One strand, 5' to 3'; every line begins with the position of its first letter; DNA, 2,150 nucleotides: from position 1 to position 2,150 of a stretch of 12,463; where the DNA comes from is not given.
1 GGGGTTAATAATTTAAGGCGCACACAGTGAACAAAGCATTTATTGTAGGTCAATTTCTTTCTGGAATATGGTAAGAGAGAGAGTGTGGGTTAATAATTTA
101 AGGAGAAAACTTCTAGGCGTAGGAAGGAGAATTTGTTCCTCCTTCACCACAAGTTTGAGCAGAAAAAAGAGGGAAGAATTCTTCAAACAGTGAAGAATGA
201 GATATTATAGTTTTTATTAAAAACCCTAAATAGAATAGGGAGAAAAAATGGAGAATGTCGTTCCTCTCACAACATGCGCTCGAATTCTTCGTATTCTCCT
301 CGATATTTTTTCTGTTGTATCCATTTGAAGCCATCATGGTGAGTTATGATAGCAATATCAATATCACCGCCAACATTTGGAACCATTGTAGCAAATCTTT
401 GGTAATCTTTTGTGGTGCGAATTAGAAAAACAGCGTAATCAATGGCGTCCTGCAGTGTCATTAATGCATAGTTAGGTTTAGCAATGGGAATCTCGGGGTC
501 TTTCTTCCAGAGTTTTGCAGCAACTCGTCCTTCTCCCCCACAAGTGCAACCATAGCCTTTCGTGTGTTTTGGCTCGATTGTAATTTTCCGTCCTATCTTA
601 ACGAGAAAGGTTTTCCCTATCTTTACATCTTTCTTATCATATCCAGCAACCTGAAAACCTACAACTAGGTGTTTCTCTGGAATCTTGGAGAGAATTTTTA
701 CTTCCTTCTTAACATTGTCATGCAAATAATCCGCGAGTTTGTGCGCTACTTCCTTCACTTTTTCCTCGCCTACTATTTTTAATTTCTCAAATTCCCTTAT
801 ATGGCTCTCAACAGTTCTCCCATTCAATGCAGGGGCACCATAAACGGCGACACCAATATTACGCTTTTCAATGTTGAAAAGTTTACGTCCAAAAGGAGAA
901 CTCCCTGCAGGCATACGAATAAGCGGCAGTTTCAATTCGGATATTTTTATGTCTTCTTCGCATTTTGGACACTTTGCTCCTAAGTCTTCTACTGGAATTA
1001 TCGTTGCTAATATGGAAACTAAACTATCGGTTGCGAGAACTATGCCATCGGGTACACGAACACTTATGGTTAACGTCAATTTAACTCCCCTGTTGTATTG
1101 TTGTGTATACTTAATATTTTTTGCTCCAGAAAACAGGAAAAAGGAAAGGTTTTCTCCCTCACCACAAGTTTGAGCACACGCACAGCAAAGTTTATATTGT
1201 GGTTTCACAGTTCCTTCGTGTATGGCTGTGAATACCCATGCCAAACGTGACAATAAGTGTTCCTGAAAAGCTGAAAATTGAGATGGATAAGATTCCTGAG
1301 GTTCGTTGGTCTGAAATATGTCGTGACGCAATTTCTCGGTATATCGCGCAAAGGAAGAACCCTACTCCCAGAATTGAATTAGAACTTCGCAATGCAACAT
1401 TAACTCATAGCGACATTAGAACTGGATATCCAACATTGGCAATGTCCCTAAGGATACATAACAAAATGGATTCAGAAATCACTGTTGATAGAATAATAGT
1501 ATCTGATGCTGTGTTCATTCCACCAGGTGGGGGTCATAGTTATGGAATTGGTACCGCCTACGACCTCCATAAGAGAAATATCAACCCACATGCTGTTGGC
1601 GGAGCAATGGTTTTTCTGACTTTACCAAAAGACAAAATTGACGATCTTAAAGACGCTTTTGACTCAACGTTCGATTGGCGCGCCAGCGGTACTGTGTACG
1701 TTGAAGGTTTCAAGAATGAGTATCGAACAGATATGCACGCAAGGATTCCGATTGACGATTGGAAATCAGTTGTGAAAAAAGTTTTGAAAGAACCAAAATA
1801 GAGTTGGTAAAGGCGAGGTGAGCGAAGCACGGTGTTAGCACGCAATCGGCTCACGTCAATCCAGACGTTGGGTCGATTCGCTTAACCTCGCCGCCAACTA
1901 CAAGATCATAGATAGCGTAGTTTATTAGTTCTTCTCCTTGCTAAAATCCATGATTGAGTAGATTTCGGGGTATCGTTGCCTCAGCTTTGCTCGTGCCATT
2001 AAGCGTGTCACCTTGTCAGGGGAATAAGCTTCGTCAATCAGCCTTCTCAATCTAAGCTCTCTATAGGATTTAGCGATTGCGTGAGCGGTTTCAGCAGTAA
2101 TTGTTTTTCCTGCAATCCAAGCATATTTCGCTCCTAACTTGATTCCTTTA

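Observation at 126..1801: Divergent RHH regulator and orphan HslV/proteasome-beta-like Thr peptidase, bracketed by 18-bp-identical direct repeats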

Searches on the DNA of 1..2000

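Call 45: search_rna_families(source=window, start=1, end=2000, threshold=evalue, max_evalue=5)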
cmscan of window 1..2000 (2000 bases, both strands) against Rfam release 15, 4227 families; matches with E-value up to 5: 3.
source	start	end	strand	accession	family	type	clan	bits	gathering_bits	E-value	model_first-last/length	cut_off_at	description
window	179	300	+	RF02615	BSR0626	Gene; sRNA;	-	18.5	155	2.9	1-128/128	no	Brucella sRNA 0626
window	1494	1654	-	RF02047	Sphinx_2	Gene; lncRNA;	-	16.7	34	3.5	1-158/158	no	Sphinx conserved region 2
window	1110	1158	-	RF02126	GHRLOS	Gene; lncRNA;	-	15.1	48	1.1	1-70/70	no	Ghrelin opposite strand RNA conserved region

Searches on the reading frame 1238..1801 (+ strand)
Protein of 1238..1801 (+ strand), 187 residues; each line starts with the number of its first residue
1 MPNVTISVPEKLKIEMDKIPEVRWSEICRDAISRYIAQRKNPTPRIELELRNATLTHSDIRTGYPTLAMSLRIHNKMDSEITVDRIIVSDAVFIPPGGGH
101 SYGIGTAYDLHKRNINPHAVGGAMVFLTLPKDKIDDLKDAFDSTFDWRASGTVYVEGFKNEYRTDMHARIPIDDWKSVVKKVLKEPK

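Call 6: search_protein_families(library=pfam, proteins=[window:1238-1801:+], max_evalue=0.1)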
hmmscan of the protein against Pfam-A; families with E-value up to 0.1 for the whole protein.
window:1238-1801:+ (187 aa): 1 family
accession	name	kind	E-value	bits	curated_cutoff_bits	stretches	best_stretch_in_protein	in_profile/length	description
PF09445.16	Methyltransf_15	-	0.087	12.8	22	0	82-119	66-102/165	RNA cap guanine-N2 methyltransferase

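Call 7: search_protein_families(library=ncbifam, proteins=[window:1238-1801:+], max_evalue=1)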
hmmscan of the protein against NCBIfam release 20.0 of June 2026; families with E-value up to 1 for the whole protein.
window:1238-1801:+ (187 aa): 1 family
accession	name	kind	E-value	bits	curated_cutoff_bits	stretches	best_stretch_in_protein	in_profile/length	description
NF050799.1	TA_anti_VapB_Sulfo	equivalog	0.00016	22.2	60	1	4-40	2-37/69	type II toxin-antitoxin system VapB family antitoxin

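Call 9: search_solved_structures(query=window:1238-1801:+, max_evalue=10, show_alignments=2)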
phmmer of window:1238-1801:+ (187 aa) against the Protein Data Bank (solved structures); distinct sequences matched with E-value up to 10: 1.
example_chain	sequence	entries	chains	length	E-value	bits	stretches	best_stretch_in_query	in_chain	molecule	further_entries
8f5h_A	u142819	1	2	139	0.31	13.6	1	23-67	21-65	S2hlx_EX_19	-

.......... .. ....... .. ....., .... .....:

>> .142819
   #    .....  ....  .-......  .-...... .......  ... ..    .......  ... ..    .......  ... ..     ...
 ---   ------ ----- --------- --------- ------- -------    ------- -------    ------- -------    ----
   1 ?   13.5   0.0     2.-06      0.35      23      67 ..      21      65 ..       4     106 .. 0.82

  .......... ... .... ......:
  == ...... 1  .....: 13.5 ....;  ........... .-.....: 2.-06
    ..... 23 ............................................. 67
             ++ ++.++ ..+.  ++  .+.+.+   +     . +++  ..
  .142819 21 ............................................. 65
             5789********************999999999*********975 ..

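Call 14: find_homologous_proteins(query=window:1238-1801:+)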
Query window:1238-1801:+ (187 aa): 73 proteins with E <= 0.001 among 112 candidates.
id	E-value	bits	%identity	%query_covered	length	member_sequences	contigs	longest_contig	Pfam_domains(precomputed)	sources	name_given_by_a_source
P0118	2.4e-122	423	100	100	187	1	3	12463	PF26688.1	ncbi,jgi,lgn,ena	-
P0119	6.5e-96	337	82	100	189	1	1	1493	PF26688.1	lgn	-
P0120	1.8e-68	248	61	100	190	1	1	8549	PF26688.1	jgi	-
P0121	1.4e-66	241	63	99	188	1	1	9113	PF26688.1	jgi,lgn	jgi:hypothetical protein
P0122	2.4e-65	237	60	98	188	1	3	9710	PF26688.1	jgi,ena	-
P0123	4.3e-65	237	59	100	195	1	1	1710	PF26688.1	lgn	-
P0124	3.0e-64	234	61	98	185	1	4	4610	PF26688.1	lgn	-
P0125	8.5e-64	232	60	100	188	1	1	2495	PF26688.1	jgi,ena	-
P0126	9.5e-64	232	59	100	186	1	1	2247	PF26688.1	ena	-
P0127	9.9e-64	232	59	99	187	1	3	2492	PF26688.1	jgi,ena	-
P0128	1.5e-63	232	59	100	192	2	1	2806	PF26688.1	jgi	-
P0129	1.9e-63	231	61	100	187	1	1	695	PF26688.1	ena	-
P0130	4.0e-63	230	60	98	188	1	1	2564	PF26688.1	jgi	-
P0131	1.2e-62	229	60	100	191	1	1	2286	PF26688.1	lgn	-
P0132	1.4e-62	228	59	100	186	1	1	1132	PF26688.1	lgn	-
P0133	2.2e-62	228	57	100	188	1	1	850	PF26688.1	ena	-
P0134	3.3e-62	227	58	99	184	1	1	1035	PF26688.1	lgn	-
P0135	6.2e-62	226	59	99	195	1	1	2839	PF26688.1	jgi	-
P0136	1.7e-61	225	59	98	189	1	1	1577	PF26688.1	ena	-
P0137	2.7e-61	224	59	98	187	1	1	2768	PF26688.1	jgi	-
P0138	2.9e-61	224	60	98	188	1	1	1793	PF26688.1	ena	-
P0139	4.9e-61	223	58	94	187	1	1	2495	PF26688.1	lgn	-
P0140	1.0e-60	222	57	100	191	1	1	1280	PF26688.1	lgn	-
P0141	1.1e-60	222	57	98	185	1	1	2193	PF26688.1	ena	-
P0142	2.0e-60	221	58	100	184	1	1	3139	PF26688.1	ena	-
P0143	2.2e-60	221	59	98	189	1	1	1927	PF26688.1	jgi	-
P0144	2.5e-60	221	58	99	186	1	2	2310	PF26688.1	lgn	-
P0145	3.5e-60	221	58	98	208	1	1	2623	PF26688.1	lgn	-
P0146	4.6e-60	220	58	98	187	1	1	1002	PF26688.1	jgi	-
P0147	1.2e-59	219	56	99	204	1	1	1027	PF26688.1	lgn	-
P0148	1.7e-59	218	59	100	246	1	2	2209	PF26688.1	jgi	jgi:hypothetical protein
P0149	6.0e-59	217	56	98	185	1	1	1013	PF26688.1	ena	-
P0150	8.0e-59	216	57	99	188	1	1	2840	PF26688.1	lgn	-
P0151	8.7e-59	216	54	99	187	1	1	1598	PF26688.1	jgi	-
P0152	4.3e-58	214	56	100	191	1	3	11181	PF26688.1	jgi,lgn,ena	-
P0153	1.0e-56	209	55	98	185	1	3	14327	PF26688.1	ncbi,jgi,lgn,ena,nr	ncbi:MAG: ribbon-helix-helix domain-containing protein [Candidatus Bathyarchaeota archaeon]|nr:ribbo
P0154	4.2e-56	207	55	98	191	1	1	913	PF26688.1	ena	-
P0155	7.2e-56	207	55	98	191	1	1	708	PF26688.1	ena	-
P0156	1.1e-55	206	53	98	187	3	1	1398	PF26688.1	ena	-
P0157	2.4e-55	205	53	99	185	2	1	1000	PF26688.1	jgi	-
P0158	3.0e-55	204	53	98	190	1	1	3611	PF26688.1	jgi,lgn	-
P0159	1.4e-54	202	57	98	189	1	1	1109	PF26688.1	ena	-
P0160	3.4e-54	201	54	98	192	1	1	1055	PF26688.1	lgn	-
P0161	8.4e-54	200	52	98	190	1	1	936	PF26688.1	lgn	-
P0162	2.6e-53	198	51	98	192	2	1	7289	PF26688.1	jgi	-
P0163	3.8e-53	198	54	98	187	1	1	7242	PF26688.1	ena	-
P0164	4.9e-52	194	53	98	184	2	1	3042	PF26688.1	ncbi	ncbi:MAG: hypothetical protein ACFFDT_33020 [Candidatus Hodarchaeota archaeon]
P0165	5.3e-52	194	51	96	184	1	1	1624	PF26688.1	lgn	-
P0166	8.9e-52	193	51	100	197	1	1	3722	PF26688.1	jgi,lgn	jgi:hypothetical protein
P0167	4.5e-51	191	53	96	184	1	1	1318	PF26688.1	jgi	-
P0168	4.9e-51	191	51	96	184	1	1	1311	PF26688.1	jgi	jgi:hypothetical protein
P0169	8.6e-51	190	50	98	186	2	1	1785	PF26688.1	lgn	-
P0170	1.0e-50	190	51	98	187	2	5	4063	PF26688.1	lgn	-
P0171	3.5e-50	188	50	98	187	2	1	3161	PF26688.1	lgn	-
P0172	6.4e-50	187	51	99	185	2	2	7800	PF26688.1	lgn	-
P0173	1.1e-49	186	50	98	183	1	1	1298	PF26688.1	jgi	jgi:hypothetical protein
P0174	5.2e-49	184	48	100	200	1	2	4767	PF26688.1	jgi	jgi:hypothetical protein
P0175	6.0e-49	184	51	99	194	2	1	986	PF26688.1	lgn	-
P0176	1.5e-48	183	50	98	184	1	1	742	PF26688.1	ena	-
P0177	6.6e-48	181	51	96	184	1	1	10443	PF26688.1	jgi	jgi:hypothetical protein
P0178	1.7e-47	179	48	98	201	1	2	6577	PF26688.1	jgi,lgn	jgi:hypothetical protein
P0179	1.8e-46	176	48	98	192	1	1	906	PF26688.1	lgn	-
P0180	5.5e-46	174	50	100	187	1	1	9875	PF26688.1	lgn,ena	-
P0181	8.4e-46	174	48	98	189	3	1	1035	PF26688.1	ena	-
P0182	2.1e-44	169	48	98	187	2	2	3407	PF26688.1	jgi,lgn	-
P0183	1.2e-43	167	46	97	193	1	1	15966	PF26688.1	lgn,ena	-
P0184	2.0e-42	163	45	98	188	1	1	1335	PF26688.1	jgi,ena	-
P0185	3.3e-42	162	47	96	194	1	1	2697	PF26688.1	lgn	-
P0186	8.5e-41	157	44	97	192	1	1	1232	PF26688.1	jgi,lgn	jgi:hypothetical protein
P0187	1.6e-40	156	46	99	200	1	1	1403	PF26688.1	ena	-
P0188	1.9e-40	156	43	99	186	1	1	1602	PF26688.1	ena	-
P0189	4.0e-34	136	41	98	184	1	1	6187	PF26688.1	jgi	jgi:ribosomal protein S17E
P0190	2.1e-31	127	58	56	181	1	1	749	PF26688.1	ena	-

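Call 23: find_encoding_contigs(protein=P0118, flank=8000, max_places=6)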
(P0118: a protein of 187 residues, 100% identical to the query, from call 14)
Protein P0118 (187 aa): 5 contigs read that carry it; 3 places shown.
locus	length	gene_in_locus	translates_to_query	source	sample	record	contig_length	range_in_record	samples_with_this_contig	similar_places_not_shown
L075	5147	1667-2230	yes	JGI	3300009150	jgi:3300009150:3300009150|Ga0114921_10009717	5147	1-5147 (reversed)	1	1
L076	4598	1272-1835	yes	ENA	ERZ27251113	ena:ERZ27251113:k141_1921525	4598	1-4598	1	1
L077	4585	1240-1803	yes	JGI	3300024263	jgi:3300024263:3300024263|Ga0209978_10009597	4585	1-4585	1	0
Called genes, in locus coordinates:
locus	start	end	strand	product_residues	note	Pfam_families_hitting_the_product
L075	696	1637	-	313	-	-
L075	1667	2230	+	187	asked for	PF26688:RHH_12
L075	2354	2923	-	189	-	-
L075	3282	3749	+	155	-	-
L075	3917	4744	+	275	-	-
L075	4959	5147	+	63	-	?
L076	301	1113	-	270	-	-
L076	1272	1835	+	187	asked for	PF26688:RHH_12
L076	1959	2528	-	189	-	-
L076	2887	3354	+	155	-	-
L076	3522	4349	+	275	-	-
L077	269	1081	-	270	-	-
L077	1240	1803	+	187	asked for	PF26688:RHH_12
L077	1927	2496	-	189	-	-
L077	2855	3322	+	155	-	-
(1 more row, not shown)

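Call 24: find_encoding_contigs(protein=P0153, flank=6000, max_places=4)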
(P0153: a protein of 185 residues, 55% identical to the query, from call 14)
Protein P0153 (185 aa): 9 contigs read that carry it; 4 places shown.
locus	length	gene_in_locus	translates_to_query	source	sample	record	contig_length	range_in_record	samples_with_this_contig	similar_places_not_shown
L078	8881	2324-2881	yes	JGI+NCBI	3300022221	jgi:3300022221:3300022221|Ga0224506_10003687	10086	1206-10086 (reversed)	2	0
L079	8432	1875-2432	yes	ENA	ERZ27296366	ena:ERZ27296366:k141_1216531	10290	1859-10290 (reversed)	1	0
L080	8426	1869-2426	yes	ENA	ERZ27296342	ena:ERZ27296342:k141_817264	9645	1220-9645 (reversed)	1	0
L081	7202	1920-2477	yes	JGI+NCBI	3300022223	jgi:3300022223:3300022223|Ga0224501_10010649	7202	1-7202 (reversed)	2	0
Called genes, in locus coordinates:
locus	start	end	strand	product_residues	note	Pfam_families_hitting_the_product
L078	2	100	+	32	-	?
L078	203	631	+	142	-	-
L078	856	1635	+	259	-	PF22544:HYDIN_VesB_CFA65-like_Ig (faint)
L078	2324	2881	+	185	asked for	PF26688:RHH_12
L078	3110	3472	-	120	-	PF24838:8xMP (weak)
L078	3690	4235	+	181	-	-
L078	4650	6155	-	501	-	PF01425:Amidase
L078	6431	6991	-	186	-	-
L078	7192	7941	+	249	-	PF00881:Nitroreductase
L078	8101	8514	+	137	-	-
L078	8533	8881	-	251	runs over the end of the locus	PF02353:CMAS (weak), PF13489:Methyltransf_23 (weak), PF07021:MetW (weak), PF13649:Methyltransf_25, PF13847:Methyltransf_31, PF08241:Methyltransf_11, PF08242:Methyltransf_12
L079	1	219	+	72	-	?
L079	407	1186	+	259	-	PF22544:HYDIN_VesB_CFA65-like_Ig (faint)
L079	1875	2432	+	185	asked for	PF26688:RHH_12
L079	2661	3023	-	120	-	PF24838:8xMP (weak)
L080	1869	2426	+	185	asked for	PF26688:RHH_12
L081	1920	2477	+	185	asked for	PF26688:RHH_12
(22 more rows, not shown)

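Call 50: find_encoding_contigs(protein=P0119, flank=5000, max_places=3)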
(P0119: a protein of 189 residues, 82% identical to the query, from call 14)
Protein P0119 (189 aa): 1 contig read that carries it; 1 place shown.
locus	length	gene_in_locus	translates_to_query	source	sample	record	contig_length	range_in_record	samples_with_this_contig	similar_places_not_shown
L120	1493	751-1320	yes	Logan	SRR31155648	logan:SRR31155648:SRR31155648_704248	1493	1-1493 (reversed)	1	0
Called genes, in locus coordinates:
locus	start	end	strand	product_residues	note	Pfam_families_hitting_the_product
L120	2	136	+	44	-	?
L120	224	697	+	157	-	-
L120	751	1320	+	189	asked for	PF26688:RHH_12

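Call 51: find_encoding_contigs(protein=P0121, flank=5000, max_places=3)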
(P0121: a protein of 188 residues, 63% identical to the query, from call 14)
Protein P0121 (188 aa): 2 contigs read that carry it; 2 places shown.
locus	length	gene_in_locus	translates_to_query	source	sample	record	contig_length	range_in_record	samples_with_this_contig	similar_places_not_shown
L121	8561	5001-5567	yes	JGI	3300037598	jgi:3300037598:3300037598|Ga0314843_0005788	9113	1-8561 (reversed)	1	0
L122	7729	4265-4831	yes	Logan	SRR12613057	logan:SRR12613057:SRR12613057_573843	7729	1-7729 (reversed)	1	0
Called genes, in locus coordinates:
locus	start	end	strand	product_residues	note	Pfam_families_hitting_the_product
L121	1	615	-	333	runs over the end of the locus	-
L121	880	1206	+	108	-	-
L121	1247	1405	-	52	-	-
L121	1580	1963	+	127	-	-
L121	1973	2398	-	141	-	-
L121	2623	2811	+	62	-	-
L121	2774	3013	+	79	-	-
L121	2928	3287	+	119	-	-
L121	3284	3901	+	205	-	-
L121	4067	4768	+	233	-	-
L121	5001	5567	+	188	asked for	PF26688:RHH_12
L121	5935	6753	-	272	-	-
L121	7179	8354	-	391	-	-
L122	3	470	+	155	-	?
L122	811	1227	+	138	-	-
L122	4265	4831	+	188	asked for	PF26688:RHH_12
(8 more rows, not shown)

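Call 58: search_protein_families(library=padloc, proteins=[window:1238-1801:+], max_evalue=0.01)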
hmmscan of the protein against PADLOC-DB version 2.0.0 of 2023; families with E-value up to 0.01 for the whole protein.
window:1238-1801:+ (187 aa): 0 families

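Call 59: search_protein_families(library=phrogs, proteins=[window:1238-1801:+], max_evalue=0.01)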
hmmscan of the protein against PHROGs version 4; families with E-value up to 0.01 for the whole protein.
window:1238-1801:+ (187 aa): 0 families

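Call 70: predict_structure(alignment_id=A2)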
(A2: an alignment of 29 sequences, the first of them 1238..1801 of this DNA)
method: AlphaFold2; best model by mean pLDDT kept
length: 187 residues; sequences in the alignment: 29
mean_pLDDT: 88.6   pTM: 0.73
mean pLDDT of the five models: 88.6, 86.9, 86.3, 86.3, 85.8
residues with pLDDT >= 90: 134; 70-90: 36; 50-70: 12; < 50: 5
segments of 3 or more residues with pLDDT < 50: 1-5
pLDDT, mean of each block of 10 residues (from residue 1): 55 71 65 73 92 95 95 96 97 90 95 97 97 95 96 95 97 97 82
secondary structure, 60 per line:
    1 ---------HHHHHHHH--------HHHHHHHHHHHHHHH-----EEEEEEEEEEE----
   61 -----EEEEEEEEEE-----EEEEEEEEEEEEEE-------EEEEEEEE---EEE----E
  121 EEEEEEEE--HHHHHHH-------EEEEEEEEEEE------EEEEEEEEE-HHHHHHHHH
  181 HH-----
elements in order: H10-17 H26-40 E46-56 E66-75 E81-94 E102-109 E113-115 E120-128 H131-137 E145-155 E162-170 H172-182

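Call 74: fold_search(model_id=the predicted structure, library=pdb)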
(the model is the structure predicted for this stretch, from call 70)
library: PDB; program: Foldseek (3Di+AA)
matches with E <= 10: 1423; with E <= 0.001: 106
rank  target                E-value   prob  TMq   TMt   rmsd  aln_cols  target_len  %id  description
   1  8b7d                  1.3e-05  1.00  0.42  0.51   6.3       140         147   13  Luminal domain of TMEM106B (released 2023-07-19)
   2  2wlj_B                5.8e-05  1.00  0.35  0.27   8.6       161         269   17  Potassium channel from Magnetospirillum magnetotacticum (released 2010-06-09)
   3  7adi_B                6.8e-05  1.00  0.36  0.28   9.6       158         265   15  KirBac3.1 W46R: role of a highly conserved tryptophan at the membrane-water interface of Kir channel (released 2022-01-12)
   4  3but                  7.6e-05  1.00  0.42  0.58   5.2       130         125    9  Crystal structure of protein Af_0446 from Archaeoglobus fulgidus (released 2008-01-15)
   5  7n9l                  8.5e-05  1.00  0.35  0.25   8.3       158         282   16  KirBac3.1 C71S C262S (released 2021-12-29)
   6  7n9k                  9.0e-05  1.00  0.35  0.25   8.5       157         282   17  KirBac3.1 L124M mutant (released 2021-12-29)
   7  6quc_A                9.5e-05  1.00  0.33  0.09   6.9       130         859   13  Truncated beta-galactosidase III from Bifidobacterium bifidum (released 2020-03-18)
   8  2wlj_A                1.1e-04  1.00  0.35  0.25   8.7       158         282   16  Potassium channel from Magnetospirillum magnetotacticum (released 2010-06-09)
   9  2wlh                  1.1e-04  1.00  0.34  0.25   8.7       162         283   16  POTASSIUM CHANNEL FROM MAGNETOSPIRILLUM MAGNETOTACTICUM (released 2010-06-09)
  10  7adi_A                1.2e-04  1.00  0.35  0.27   7.7       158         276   16  KirBac3.1 W46R: role of a highly conserved tryptophan at the membrane-water interface of Kir channel (released 2022-01-12)
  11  3zrs                  1.2e-04  1.00  0.32  0.24   9.0       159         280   17  X-ray crystal structure of a KirBac potassium channel highlights a mechanism of channel opening at the bundle-crossing g (released 2012-01-11)
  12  8fuu                  1.5e-04  1.00  0.30  0.19  15.0       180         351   13  Crystal structure of Xenopus laevis arrestin 1 - P3221 crystal form (released 2024-07-24)
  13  2wlm_A                1.6e-04  1.00  0.34  0.26   8.7       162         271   16  POTASSIUM CHANNEL FROM MAGNETOSPIRILLUM MAGNETOTACTICUM (released 2010-06-09)
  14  2x6c                  1.6e-04  1.00  0.33  0.26  10.8       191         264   14  Potassium Channel from Magnetospirillum Magnetotacticum (released 2010-06-23)
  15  2wlo_B                1.7e-04  1.00  0.34  0.25   9.8       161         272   15  POTASSIUM CHANNEL FROM MAGNETOSPIRILLUM MAGNETOTACTICUM (released 2010-06-23)
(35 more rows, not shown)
